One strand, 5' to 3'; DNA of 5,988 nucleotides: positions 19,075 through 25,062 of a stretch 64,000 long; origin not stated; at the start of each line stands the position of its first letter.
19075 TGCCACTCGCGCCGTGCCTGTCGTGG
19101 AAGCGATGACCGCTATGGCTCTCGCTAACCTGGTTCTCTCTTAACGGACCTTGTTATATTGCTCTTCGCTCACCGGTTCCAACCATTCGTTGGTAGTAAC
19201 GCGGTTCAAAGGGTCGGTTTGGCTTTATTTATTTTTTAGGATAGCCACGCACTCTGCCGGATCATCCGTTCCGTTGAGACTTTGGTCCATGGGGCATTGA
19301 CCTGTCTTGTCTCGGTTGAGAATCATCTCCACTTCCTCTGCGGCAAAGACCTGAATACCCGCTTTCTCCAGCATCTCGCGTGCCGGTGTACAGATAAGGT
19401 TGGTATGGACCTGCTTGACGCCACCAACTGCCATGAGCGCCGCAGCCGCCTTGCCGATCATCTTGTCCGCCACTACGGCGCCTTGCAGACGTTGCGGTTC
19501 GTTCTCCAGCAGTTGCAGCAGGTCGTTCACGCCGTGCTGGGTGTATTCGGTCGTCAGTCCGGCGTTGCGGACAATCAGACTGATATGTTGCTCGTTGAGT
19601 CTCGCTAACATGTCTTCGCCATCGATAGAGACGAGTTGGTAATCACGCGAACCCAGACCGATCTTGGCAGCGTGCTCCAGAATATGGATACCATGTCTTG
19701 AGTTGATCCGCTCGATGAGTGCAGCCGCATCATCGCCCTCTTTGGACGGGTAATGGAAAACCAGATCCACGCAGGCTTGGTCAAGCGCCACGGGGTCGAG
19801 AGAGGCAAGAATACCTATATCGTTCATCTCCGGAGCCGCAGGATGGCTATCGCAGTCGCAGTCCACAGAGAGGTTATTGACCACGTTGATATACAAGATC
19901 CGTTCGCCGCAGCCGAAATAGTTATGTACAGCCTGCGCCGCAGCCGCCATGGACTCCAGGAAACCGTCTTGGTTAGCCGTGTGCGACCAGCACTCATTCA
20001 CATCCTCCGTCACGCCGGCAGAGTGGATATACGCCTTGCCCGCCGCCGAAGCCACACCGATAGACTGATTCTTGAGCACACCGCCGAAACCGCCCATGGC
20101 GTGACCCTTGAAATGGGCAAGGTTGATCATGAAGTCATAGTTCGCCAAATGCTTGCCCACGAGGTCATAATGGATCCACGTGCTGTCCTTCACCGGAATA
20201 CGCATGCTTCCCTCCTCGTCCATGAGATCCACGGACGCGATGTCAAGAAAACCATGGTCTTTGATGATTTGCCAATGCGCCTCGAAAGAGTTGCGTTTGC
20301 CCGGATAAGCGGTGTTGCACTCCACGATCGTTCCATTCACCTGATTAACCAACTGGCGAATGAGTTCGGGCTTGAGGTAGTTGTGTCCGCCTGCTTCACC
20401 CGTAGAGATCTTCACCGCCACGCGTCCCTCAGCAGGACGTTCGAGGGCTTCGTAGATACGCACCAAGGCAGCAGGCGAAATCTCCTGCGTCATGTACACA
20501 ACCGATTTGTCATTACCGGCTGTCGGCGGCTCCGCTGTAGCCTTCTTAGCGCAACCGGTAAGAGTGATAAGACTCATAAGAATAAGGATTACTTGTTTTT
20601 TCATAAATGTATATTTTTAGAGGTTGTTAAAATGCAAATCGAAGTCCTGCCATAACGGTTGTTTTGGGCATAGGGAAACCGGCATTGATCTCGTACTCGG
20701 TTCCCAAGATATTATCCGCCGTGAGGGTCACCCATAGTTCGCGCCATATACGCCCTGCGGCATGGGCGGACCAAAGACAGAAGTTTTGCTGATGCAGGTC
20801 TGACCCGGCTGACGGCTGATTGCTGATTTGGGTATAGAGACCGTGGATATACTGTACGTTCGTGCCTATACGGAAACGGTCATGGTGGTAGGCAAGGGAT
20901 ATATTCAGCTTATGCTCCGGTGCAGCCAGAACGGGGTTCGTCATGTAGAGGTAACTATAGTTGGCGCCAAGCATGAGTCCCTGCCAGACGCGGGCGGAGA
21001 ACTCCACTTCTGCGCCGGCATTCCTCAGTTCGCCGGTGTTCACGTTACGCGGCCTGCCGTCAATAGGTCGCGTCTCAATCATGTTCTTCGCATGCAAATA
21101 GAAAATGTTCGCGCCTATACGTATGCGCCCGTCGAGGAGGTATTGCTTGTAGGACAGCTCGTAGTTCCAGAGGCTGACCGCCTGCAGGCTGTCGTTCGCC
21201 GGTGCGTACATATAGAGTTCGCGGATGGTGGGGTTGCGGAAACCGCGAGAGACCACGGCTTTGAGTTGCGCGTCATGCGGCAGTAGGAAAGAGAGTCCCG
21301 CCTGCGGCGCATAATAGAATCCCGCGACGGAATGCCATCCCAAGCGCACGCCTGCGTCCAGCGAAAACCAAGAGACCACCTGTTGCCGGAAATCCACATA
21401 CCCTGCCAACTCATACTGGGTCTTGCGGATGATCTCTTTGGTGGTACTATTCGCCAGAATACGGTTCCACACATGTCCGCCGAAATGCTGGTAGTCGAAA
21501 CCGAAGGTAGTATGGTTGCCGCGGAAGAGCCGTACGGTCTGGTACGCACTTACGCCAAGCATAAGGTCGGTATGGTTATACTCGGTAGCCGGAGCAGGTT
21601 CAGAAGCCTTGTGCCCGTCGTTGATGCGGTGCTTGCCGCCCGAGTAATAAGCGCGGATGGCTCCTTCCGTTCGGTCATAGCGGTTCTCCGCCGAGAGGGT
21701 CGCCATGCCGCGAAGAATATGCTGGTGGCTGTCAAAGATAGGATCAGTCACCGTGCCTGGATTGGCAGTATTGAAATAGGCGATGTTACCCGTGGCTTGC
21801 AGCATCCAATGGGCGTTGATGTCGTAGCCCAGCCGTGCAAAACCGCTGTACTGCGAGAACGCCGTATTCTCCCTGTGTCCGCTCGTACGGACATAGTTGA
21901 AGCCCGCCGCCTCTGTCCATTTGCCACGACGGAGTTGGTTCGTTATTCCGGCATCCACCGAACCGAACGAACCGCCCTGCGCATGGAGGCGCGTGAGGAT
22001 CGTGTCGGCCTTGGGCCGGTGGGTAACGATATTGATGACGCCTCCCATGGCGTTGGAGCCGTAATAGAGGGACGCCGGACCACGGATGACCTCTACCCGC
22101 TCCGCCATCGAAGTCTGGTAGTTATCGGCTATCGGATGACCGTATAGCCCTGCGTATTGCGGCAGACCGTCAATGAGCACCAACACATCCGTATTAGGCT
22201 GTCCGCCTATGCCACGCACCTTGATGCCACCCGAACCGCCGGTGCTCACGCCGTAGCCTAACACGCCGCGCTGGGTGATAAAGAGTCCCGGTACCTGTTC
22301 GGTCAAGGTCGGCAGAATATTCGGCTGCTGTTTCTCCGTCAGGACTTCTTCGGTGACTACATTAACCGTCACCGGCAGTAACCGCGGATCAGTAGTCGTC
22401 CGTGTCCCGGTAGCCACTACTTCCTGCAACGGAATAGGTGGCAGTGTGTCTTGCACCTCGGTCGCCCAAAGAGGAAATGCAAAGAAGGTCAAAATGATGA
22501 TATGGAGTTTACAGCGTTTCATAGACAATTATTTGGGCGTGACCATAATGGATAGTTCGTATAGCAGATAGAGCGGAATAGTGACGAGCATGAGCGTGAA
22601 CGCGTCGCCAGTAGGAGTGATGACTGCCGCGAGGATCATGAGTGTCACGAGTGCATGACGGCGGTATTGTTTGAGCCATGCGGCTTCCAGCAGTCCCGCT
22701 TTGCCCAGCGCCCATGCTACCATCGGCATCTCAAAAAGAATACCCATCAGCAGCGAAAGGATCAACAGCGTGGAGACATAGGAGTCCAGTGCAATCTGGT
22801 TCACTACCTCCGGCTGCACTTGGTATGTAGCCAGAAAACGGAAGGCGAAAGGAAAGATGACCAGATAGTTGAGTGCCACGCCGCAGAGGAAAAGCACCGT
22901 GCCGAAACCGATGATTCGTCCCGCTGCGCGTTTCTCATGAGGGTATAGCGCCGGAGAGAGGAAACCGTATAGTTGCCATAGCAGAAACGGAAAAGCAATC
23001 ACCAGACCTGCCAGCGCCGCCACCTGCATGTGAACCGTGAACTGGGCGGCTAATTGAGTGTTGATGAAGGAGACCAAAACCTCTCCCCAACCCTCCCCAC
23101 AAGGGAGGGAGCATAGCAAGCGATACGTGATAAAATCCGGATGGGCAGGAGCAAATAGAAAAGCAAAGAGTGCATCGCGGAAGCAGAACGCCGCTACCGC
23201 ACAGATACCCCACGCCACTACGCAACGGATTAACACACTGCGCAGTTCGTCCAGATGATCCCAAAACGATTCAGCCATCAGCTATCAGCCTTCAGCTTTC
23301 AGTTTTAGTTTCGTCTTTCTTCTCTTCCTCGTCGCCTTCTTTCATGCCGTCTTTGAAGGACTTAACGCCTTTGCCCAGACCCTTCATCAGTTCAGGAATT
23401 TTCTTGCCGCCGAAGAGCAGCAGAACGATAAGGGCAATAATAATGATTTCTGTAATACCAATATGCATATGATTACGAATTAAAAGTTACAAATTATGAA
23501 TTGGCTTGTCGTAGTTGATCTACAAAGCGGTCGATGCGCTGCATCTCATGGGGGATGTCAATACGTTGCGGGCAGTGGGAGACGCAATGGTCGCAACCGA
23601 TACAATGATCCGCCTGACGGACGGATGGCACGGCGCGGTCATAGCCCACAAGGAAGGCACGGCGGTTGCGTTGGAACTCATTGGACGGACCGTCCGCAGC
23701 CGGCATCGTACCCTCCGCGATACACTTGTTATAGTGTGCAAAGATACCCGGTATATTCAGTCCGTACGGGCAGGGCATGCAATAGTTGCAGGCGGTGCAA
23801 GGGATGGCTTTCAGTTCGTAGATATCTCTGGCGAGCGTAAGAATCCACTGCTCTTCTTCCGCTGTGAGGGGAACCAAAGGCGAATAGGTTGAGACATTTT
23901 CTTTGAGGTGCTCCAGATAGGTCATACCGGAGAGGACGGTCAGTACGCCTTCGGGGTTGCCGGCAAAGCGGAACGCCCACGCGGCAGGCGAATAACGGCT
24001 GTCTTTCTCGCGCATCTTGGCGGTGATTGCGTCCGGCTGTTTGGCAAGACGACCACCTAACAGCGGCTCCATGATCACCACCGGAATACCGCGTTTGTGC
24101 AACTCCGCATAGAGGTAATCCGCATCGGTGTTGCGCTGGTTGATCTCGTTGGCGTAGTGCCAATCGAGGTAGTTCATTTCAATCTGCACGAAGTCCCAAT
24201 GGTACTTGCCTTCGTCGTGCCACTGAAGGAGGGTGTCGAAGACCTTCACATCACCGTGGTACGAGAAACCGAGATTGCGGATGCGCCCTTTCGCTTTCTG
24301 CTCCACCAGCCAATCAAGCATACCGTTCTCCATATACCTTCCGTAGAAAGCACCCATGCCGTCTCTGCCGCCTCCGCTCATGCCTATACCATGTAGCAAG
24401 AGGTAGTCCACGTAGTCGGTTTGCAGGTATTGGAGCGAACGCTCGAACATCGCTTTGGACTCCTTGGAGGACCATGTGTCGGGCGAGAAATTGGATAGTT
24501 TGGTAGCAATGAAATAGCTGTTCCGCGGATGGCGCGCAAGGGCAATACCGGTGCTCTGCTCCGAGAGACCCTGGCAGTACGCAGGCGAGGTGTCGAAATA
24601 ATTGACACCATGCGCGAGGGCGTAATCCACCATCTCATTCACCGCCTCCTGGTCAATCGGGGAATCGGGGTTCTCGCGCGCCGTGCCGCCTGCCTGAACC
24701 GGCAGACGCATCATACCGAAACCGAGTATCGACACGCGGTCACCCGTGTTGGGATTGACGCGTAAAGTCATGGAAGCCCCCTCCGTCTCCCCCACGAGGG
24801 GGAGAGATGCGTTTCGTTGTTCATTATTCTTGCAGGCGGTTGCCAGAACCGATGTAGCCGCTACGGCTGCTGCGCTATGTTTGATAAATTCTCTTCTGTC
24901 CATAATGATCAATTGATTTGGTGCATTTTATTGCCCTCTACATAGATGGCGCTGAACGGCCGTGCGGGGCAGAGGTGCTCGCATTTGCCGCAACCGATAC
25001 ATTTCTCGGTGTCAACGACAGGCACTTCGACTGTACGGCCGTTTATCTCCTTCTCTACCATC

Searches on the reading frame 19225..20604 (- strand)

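Call 72: search_protein_families(library=pfam, proteins=[window:19225-20604:-], max_evalue=0.00001)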
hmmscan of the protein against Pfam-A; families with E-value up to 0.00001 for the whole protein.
window:19225-20604:- (459 aa): 2 families
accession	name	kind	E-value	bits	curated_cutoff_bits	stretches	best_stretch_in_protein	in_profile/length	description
PF04015.17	DUF362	-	7.8e-46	157.1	24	1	62-280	1-200/200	Domain of unknown function (DUF362)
PF08973.16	TM1506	-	7.6e-39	132.8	27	1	334-458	4-128/130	Domain of unknown function (DUF1893)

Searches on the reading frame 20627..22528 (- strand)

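Call 72: search_protein_families(library=pfam, proteins=[window:20627-22528:-], max_evalue=0.00001)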
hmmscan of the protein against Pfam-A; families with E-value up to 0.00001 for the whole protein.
window:20627-22528:- (633 aa): 2 families
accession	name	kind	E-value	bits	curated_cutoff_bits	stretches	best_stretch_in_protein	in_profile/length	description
PF00593.30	TonB_dep_Rec_b-barrel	-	7.5e-33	115.5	27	1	219-606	16-435/436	TonB dependent receptor-like, beta-barrel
PF07715.20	Plug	-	1.2e-20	74.4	23.9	1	51-164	5-107/107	TonB-dependent Receptor Plug Domain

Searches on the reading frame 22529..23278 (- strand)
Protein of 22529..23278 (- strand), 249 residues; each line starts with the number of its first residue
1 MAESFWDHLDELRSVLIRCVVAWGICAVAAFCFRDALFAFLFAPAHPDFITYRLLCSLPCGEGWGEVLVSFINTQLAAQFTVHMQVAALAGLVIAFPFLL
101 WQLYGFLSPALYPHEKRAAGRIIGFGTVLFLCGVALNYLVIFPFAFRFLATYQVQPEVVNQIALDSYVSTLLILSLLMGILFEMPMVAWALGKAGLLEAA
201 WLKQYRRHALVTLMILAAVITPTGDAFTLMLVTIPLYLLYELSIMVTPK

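Call 72: search_protein_families(library=pfam, proteins=[window:22529-23278:-], max_evalue=0.00001)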
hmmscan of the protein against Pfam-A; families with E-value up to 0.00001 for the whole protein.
window:22529-23278:- (249 aa): 1 family
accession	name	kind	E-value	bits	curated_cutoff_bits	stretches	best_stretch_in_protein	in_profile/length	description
PF00902.23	TatC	-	1.4e-63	214.9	25.1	1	7-235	1-208/208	Sec-independent protein translocase protein (TatC)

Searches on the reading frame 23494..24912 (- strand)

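Call 72: search_protein_families(library=pfam, proteins=[window:23494-24912:-], max_evalue=0.00001)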
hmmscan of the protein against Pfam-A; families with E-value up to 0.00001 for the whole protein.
window:23494-24912:- (472 aa): 2 families
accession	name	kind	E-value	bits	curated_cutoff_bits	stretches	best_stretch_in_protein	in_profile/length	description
PF00248.27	Aldo_ket_red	-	6.9e-37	127.5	24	1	63-352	2-281/291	Aldo/keto reductase family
PF13187.11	Fer4_9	-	1.9e-07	31.4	27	1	372-450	2-50/52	4Fe-4S dicluster domain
